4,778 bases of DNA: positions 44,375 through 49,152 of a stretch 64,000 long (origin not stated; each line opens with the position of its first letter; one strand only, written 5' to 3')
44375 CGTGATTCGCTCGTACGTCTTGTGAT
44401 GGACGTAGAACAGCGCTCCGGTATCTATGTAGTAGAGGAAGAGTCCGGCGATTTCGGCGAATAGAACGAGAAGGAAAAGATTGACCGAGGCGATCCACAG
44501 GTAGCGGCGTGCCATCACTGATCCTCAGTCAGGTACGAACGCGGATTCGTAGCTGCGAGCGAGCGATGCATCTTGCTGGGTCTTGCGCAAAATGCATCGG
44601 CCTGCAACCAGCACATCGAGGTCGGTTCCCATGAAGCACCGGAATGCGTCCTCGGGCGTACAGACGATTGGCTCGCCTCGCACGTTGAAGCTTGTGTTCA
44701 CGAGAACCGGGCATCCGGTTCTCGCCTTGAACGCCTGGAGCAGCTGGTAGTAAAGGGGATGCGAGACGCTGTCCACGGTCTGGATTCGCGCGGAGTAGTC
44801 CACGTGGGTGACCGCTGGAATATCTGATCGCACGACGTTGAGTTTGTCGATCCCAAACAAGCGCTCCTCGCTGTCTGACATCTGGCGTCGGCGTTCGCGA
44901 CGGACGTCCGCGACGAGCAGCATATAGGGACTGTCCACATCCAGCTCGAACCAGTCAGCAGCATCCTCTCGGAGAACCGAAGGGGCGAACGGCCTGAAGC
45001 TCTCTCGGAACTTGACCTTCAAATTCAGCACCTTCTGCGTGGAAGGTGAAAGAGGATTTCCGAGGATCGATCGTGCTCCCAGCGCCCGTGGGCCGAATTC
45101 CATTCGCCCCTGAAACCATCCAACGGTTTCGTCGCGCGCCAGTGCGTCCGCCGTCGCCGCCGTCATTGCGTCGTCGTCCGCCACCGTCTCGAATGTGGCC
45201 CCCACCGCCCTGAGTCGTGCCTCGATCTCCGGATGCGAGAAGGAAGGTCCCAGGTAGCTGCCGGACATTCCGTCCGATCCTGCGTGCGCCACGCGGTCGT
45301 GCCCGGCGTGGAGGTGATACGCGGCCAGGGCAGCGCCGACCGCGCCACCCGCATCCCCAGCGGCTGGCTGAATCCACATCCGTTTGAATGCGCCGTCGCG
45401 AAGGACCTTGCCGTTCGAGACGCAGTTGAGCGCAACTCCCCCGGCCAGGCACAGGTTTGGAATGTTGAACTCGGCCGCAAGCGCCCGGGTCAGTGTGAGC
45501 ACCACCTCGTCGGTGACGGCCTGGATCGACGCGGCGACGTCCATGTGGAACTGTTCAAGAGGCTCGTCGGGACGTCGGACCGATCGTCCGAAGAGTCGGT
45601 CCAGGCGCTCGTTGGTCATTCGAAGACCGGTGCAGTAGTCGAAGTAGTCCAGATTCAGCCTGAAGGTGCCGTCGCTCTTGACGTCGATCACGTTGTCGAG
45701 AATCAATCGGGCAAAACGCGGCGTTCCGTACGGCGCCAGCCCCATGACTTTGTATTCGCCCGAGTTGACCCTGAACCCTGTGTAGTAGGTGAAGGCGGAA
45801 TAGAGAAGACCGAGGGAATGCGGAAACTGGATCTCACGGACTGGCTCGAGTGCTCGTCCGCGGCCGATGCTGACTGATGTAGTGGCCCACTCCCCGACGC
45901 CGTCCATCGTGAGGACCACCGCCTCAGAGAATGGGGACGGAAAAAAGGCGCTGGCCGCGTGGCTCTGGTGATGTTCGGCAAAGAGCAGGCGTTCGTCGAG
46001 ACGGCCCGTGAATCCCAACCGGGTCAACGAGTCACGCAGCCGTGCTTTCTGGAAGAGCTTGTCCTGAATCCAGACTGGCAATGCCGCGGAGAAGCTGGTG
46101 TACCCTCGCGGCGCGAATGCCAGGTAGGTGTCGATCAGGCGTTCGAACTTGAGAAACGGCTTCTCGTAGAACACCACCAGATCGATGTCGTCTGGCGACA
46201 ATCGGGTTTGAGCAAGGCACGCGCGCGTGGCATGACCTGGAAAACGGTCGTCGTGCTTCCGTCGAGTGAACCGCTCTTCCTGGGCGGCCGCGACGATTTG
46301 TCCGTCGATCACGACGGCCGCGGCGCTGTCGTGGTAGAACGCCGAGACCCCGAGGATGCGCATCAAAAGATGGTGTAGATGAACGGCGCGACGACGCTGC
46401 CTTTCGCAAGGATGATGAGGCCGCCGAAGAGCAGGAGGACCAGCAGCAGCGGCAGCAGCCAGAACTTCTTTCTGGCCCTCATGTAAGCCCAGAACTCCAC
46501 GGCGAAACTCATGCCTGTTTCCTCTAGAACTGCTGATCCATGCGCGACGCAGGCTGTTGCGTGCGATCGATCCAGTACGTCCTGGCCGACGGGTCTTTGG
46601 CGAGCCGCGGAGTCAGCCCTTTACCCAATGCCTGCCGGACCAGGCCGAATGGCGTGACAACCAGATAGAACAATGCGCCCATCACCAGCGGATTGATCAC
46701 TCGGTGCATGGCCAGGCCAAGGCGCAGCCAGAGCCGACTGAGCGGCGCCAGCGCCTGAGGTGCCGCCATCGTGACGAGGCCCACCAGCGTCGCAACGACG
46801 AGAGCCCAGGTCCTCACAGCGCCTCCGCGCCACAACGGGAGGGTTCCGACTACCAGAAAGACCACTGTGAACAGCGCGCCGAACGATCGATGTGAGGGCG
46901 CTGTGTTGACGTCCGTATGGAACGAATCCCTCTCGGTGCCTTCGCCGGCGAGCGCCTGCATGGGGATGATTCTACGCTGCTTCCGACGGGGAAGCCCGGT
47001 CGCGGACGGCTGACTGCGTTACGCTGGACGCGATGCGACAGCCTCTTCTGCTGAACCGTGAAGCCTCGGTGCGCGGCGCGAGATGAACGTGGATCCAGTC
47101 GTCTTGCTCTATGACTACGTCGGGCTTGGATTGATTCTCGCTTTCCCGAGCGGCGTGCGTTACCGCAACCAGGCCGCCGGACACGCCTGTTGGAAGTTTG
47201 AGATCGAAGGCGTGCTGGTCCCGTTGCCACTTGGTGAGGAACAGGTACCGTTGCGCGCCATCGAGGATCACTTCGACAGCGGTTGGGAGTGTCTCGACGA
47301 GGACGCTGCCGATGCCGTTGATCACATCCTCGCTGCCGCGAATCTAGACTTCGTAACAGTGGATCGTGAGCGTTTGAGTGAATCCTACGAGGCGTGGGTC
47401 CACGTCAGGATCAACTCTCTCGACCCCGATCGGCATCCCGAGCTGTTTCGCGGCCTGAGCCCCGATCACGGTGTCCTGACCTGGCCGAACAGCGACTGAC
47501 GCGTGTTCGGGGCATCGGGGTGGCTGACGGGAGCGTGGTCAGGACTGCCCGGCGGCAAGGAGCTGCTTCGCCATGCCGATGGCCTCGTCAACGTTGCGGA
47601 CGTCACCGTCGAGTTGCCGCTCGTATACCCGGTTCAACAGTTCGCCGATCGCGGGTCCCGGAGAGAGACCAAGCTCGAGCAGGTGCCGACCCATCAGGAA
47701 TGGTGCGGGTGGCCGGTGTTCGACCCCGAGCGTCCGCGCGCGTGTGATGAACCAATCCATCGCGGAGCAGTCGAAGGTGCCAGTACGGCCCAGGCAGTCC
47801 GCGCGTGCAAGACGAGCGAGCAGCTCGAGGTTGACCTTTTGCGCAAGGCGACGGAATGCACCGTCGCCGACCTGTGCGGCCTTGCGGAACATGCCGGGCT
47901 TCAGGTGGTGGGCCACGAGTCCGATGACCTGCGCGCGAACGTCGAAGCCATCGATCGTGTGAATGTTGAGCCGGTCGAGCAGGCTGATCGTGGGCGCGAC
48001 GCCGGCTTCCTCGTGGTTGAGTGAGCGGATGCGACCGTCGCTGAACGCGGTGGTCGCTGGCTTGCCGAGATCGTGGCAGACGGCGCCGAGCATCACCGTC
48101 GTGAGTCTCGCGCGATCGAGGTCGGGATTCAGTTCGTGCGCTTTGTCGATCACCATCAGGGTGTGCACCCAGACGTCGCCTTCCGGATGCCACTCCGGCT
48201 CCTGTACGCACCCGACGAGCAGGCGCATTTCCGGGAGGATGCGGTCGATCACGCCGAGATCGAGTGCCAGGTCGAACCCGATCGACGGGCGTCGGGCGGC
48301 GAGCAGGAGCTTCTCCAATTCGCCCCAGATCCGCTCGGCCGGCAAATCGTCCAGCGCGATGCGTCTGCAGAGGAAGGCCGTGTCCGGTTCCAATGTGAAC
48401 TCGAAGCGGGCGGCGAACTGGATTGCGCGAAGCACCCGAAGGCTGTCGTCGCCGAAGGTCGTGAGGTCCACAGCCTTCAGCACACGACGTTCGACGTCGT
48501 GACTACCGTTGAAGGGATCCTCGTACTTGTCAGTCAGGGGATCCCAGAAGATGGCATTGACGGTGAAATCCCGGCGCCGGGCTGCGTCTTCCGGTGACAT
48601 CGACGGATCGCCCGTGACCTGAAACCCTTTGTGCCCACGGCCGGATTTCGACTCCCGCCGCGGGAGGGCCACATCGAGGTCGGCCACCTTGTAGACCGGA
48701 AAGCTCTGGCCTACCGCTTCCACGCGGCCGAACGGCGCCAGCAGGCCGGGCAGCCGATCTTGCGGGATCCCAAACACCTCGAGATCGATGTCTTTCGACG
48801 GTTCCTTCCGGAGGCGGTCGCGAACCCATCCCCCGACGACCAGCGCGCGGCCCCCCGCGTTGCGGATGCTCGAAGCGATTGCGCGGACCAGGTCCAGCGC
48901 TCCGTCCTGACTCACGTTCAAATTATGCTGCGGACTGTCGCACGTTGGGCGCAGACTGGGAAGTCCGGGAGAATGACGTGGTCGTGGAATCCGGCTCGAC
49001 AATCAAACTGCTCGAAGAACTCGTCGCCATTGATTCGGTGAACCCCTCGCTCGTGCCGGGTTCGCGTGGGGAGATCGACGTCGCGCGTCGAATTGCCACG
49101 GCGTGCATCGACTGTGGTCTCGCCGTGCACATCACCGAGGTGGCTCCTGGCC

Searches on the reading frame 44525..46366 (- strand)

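Call 50: search_protein_families(library=pfam, proteins=[window:44525-46366:-], max_evalue=0.0001)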
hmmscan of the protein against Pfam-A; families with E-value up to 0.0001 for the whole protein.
window:44525-46366:- (613 aa): 2 families
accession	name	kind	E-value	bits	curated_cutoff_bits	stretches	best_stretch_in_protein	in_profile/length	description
PF02543.21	Carbam_trans_N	-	5e-103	345.6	24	1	3-347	1-346/346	Carbamoyltransferase N-terminus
PF16861.10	Carbam_trans_C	-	2.4e-72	242.4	27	1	406-595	1-170/170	Carbamoyltransferase C-terminus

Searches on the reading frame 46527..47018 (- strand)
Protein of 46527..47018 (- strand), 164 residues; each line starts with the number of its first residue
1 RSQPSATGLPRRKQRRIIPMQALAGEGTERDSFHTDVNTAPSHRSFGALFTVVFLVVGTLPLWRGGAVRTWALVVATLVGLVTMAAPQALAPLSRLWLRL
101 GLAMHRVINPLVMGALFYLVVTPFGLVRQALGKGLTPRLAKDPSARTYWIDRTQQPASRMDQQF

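Call 71: search_protein_families(library=pfam, proteins=[window:46527-47018:-], max_evalue=0.001)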
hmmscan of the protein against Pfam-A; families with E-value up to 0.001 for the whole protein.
window:46527-47018:- (164 aa): 1 family
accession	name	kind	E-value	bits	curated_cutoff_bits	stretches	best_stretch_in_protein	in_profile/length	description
PF19588.4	SxtJ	-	4.3e-06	27.8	24.4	1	44-132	4-94/99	Saxitoxin biosynthesis operon protein SxtJ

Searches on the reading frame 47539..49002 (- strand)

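Call 50: search_protein_families(library=pfam, proteins=[window:47539-49002:-], max_evalue=0.0001)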
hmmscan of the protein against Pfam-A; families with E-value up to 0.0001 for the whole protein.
window:47539-49002:- (487 aa): 3 families
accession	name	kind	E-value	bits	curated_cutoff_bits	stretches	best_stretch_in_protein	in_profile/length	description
PF01743.26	PolyA_pol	-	3.8e-15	56.8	23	1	54-175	2-125/126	Poly A polymerase head domain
PF12627.12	PolyA_pol_RNAbd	-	1.1e-07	32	22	1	202-259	2-60/64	Probable RNA and SrmB- binding site of polymerase A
PF01966.28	HD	-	2.6e-06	28.2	22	1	278-402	2-111/116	HD domain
